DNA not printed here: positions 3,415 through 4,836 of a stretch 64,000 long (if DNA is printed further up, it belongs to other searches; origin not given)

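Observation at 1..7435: Candidate biosynthetic operon for a sulfated N-acyl lipid: two desaturases, ACP, FAAL, GNAT, sulfotransferase and a DHOD-like Fe-S flavoprotein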

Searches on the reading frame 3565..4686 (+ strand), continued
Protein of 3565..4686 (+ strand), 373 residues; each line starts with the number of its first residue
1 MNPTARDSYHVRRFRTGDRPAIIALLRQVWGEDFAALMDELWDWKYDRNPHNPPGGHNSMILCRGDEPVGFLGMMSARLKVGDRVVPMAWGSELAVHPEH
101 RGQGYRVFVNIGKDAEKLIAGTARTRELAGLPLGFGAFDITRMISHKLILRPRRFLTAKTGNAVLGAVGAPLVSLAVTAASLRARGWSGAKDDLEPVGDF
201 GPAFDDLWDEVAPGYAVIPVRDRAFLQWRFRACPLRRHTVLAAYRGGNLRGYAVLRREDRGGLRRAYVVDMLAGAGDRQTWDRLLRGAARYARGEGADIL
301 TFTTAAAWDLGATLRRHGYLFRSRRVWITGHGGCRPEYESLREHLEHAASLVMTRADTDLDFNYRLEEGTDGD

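Call 81: find_encoding_contigs(protein=P0116, flank=8000, max_places=3)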
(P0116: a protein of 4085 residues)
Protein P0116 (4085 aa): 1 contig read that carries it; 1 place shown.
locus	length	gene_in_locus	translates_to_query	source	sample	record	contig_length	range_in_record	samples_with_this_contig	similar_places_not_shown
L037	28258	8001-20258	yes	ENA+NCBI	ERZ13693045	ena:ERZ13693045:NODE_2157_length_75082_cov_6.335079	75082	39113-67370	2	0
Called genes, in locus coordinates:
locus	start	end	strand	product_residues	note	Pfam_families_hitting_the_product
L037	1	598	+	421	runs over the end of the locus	PF00579:tRNA-synt_1b, PF22421:SYY_C-terminal, PF01479:S4 (weak)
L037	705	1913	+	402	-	PF00578:AhpC-TSA, PF08534:Redoxin, PF00085:Thioredoxin (weak), PF13098:Thioredoxin_2 (weak), PF13905:Thioredoxin_8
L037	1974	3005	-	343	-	PF13505:OMP_b-brl (weak)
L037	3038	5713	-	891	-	PF19501:PcRGLX_1st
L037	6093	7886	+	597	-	-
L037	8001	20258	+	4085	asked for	PF00501:AMP-binding, PF00550:PP-binding, PF00109:ketoacyl-synt, PF02801:Ketoacyl-synt_C, PF16197:KAsynt_C_assoc, PF00698:Acyl_transf_1, PF22621:CurL-like_PKS_C, PF00106:adh_short, +17 more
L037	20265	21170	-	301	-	PF06990:Gal-3-0_sulfotr (weak), PF03567:Sulfotransfer_2 (weak)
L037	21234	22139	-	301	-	PF06990:Gal-3-0_sulfotr, PF03567:Sulfotransfer_2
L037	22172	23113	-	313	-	PF00685:Sulfotransfer_1 (weak), PF13469:Sulfotransfer_3 (faint)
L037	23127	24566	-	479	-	PF04932:Wzy_C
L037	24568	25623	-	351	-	PF02563:Poly_export, PF10531:SLBB, PF22461:SLBB_2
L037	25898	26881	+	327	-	PF00685:Sulfotransfer_1 (weak), PF13469:Sulfotransfer_3, PF17784:Sulfotransfer_4 (faint)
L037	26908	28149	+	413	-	PF01522:Polysacc_deac_1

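Call 90: find_encoding_contigs(protein=P0170, flank=10000, max_places=2)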
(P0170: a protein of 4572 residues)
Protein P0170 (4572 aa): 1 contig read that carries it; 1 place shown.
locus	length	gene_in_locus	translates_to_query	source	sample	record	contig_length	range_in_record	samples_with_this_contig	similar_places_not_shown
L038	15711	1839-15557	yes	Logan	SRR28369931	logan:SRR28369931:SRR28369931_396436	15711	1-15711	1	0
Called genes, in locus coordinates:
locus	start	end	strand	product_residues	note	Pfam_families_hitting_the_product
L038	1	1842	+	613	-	?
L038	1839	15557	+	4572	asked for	PF00109:ketoacyl-synt, PF02801:Ketoacyl-synt_C, PF16197:KAsynt_C_assoc, PF22336:RhiE-like_linker, PF22621:CurL-like_PKS_C, PF00698:Acyl_transf_1, PF00106:adh_short, PF08659:KR, +21 more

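Call 96: search_protein_families(library=pfam, proteins=[L003:8531-9736:-, L002:5577-7130:+], max_evalue=0.0001)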
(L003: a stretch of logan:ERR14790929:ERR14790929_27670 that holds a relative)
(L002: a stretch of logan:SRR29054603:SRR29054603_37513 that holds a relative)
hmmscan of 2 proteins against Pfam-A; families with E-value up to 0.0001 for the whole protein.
L003:8531-9736:- (401 aa): 0 families

L002:5577-7130:+ (517 aa): 0 families
